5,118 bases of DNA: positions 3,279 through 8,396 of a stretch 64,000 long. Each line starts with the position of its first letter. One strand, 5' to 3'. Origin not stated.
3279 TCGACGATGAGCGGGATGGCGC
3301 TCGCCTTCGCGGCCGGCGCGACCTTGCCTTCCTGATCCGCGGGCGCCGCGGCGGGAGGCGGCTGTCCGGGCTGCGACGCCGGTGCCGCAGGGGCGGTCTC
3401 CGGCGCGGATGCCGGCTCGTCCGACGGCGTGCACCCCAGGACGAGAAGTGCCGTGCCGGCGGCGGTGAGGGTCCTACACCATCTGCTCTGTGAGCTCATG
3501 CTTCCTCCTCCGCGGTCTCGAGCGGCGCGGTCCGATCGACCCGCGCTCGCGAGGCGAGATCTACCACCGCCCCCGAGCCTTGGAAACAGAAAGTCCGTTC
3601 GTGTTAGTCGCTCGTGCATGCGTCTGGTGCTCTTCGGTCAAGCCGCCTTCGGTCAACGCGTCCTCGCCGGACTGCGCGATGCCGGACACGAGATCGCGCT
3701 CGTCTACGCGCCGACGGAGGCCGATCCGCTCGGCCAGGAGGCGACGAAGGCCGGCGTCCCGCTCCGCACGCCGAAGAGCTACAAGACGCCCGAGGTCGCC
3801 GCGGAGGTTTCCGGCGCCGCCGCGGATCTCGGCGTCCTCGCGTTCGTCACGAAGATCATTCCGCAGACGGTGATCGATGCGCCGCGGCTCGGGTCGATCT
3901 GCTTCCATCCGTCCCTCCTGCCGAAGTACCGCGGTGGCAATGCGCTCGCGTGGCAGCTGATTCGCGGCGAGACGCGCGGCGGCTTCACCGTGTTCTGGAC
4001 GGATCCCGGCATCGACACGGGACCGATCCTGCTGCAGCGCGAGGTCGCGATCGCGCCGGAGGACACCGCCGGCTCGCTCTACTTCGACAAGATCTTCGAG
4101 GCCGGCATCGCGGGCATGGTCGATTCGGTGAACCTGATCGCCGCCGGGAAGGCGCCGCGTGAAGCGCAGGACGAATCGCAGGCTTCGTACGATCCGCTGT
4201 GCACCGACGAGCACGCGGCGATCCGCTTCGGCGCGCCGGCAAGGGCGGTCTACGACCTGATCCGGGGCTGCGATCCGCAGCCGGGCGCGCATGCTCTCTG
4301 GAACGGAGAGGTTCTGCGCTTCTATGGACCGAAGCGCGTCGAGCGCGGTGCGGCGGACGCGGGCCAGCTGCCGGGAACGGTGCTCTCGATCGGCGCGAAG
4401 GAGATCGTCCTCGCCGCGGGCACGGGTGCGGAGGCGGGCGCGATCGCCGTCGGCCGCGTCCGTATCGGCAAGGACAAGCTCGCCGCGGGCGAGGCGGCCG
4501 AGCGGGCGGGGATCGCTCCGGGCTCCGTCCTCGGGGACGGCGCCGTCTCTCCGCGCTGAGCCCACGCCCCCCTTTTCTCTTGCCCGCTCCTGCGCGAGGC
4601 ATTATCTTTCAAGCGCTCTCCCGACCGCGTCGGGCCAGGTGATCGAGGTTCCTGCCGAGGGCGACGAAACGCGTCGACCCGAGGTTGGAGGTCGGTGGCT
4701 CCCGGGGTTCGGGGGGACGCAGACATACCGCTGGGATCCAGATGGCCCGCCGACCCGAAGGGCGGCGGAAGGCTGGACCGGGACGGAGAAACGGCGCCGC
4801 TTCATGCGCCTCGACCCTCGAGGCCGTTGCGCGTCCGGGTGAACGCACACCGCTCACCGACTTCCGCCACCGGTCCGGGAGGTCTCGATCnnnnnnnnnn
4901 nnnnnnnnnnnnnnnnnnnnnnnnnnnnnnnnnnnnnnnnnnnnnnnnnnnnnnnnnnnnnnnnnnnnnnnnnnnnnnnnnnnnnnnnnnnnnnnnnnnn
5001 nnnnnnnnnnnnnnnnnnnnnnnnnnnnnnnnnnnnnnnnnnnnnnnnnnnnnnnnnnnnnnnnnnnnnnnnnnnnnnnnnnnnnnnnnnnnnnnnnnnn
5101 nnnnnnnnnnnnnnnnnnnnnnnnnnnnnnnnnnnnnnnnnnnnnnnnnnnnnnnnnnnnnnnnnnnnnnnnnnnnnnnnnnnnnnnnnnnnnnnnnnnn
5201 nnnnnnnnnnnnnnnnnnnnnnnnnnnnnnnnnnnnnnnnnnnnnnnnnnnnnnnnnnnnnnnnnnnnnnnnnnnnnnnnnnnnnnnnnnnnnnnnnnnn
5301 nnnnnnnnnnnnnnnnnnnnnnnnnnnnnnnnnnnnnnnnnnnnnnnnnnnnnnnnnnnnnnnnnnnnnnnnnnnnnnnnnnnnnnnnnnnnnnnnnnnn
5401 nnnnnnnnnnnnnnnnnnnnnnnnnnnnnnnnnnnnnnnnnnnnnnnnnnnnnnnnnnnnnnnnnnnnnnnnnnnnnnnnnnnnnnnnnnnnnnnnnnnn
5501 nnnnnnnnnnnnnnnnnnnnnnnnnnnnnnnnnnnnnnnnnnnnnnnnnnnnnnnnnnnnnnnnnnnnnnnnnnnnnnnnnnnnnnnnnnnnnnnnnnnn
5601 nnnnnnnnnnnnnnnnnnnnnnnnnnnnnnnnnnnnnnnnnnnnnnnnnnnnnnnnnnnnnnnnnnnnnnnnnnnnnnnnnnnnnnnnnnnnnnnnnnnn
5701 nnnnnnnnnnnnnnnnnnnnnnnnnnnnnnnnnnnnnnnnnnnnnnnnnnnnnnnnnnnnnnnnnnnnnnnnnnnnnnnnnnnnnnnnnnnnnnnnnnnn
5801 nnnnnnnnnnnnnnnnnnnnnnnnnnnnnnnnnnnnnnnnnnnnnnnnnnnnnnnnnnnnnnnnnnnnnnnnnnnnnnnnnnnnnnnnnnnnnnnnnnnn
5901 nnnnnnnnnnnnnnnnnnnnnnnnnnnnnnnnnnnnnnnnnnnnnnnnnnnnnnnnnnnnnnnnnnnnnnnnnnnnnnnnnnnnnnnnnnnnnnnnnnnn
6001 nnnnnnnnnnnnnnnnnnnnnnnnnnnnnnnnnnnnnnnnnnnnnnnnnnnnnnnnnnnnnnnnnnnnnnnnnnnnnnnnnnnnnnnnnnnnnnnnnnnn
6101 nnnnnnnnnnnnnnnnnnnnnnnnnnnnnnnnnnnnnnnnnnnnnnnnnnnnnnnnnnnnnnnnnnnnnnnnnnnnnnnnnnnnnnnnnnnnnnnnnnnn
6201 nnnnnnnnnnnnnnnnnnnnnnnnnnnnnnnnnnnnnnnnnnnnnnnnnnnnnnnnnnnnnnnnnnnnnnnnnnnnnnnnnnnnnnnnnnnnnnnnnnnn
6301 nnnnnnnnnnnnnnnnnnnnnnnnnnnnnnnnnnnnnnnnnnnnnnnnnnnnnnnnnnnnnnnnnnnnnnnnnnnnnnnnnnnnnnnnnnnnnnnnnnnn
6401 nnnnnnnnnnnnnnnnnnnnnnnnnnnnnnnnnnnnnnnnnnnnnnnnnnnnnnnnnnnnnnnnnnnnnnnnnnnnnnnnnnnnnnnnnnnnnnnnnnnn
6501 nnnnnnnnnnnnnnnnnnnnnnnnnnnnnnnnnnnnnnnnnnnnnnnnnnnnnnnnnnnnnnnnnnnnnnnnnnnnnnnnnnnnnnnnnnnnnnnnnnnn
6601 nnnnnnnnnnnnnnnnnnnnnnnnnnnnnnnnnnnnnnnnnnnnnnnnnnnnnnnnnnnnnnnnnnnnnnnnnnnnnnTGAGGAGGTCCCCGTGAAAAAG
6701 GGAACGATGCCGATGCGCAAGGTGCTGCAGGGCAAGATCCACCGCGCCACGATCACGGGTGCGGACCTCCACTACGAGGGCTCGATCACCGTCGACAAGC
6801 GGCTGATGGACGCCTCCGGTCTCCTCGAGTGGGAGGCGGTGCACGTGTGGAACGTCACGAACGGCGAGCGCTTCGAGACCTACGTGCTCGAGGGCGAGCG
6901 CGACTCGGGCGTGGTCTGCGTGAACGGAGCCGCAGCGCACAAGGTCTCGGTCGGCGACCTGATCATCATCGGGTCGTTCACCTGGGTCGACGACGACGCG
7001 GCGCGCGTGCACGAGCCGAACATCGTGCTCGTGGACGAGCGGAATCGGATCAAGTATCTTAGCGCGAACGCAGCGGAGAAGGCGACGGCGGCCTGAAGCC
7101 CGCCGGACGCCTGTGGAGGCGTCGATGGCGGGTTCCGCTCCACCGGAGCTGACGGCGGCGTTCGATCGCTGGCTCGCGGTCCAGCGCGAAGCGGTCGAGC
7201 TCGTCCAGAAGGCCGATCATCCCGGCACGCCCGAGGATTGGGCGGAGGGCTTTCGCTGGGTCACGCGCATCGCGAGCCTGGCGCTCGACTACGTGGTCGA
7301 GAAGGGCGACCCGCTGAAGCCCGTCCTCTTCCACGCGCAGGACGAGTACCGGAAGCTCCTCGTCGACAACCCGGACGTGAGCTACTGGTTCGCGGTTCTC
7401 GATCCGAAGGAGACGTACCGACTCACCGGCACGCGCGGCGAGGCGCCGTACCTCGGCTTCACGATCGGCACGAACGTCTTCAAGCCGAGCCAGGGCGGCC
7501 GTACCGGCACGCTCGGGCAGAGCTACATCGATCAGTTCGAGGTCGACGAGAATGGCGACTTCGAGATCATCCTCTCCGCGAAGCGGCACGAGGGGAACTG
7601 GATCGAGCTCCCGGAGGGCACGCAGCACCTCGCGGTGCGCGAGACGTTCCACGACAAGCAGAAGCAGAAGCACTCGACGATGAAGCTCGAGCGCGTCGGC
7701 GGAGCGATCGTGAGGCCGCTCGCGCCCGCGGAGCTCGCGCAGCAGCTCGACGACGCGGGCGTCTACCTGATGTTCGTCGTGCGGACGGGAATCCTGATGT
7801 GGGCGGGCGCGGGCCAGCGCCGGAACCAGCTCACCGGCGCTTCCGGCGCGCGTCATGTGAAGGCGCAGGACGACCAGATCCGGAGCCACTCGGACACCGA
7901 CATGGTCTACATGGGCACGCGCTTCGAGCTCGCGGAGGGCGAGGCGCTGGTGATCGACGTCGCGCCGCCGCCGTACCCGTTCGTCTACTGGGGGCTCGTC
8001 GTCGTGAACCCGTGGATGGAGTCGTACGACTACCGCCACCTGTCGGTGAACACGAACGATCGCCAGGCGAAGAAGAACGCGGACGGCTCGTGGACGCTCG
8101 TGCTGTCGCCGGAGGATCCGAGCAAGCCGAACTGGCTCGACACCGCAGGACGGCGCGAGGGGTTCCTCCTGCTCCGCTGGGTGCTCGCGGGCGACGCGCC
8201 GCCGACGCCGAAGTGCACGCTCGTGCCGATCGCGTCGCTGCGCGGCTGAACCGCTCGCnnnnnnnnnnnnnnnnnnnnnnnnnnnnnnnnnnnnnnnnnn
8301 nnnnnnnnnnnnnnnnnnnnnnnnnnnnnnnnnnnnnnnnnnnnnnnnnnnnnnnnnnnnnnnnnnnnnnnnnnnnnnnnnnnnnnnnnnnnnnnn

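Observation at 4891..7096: In-frame PanB-PanC fusion followed by panD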

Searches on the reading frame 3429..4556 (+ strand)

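Call 3: search_protein_families(library=pfam, proteins=[window:3429-4556:+])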
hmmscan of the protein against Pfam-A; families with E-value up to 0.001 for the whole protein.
window:3429-4556:+ (376 aa): 2 families
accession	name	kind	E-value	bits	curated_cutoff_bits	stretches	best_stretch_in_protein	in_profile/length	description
PF00551.24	Formyl_trans_N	-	6.3e-31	108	26.1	1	64-228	1-175/181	Formyl transferase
PF02911.23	Formyl_trans_C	-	3.7e-11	43.5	21.1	1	260-355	4-94/100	Formyl transferase, C-terminal domain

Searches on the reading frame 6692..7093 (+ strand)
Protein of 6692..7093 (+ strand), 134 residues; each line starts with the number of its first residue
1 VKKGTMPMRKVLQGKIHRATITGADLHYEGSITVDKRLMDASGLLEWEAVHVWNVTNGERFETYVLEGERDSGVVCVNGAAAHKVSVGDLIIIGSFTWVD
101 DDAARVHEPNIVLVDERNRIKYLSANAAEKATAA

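Call 3: search_protein_families(library=pfam, proteins=[window:6692-7093:+])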
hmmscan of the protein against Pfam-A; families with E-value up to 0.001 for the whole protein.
window:6692-7093:+ (134 aa): 1 family
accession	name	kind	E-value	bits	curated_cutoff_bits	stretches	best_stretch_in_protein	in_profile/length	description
PF02261.22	Asp_decarbox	-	1.6e-48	163.8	25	1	9-121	3-115/115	Aspartate decarboxylase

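Call 4: search_protein_families(library=ncbifam, proteins=[window:6692-7093:+])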
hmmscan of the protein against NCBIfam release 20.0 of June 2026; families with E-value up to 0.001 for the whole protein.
window:6692-7093:+ (134 aa): 1 family
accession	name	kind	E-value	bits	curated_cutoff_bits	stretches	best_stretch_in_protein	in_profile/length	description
TIGR00223.1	panD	equivalog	1.9e-48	163.5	106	1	8-126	2-120/126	aspartate 1-decarboxylase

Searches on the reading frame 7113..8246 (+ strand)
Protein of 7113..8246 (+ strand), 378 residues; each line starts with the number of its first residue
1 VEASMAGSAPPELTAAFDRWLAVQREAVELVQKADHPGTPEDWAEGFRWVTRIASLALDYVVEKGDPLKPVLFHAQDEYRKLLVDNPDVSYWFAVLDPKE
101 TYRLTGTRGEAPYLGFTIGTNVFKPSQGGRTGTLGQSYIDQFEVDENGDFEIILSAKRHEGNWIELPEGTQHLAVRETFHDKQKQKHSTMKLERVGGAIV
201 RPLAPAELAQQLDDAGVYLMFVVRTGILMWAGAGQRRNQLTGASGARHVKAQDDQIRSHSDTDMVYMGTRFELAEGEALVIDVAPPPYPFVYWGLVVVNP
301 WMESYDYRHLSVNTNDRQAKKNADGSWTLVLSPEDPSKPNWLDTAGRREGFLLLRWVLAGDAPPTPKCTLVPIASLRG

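Call 3: search_protein_families(library=pfam, proteins=[window:7113-8246:+])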
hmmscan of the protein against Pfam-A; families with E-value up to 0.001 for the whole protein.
window:7113-8246:+ (378 aa): 1 family
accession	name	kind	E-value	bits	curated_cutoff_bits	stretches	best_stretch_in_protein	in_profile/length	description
PF06742.16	DUF1214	-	9.1e-13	49.1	25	1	283-355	26-106/112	Protein of unknown function (DUF1214)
